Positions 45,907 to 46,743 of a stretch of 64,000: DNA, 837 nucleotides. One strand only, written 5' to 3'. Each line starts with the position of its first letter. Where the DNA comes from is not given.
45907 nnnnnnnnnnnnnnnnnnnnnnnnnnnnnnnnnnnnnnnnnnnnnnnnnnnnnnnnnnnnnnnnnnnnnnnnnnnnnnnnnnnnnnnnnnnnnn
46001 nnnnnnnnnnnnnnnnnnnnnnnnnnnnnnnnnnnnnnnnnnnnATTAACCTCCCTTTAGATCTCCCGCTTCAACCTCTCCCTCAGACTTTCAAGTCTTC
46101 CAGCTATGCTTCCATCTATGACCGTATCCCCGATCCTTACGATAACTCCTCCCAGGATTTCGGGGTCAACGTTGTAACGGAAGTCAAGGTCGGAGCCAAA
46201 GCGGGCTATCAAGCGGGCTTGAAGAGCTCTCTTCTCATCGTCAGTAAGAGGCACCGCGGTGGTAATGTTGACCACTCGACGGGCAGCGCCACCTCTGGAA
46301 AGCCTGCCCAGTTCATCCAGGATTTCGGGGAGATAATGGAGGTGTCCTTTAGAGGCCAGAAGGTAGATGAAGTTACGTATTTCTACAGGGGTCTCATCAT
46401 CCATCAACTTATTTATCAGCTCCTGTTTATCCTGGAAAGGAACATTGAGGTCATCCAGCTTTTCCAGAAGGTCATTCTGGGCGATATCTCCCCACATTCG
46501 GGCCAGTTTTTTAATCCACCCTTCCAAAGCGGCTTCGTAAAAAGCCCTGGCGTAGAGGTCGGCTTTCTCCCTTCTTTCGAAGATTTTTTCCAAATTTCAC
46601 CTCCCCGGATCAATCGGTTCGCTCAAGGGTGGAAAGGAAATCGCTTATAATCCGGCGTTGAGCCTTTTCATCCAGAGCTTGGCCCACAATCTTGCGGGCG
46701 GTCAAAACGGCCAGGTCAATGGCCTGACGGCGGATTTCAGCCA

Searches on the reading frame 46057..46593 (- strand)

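Call 6: search_protein_families(library=pfam, proteins=[window:46057-46593:-], max_evalue=0.0001)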
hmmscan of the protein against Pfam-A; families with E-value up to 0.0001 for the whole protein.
window:46057-46593:- (178 aa): 1 family
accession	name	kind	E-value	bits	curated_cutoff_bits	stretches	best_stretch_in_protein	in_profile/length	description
PF00213.23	OSCP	-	4.8e-36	124.9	22.3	1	13-174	4-172/172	ATP synthase delta (OSCP) subunit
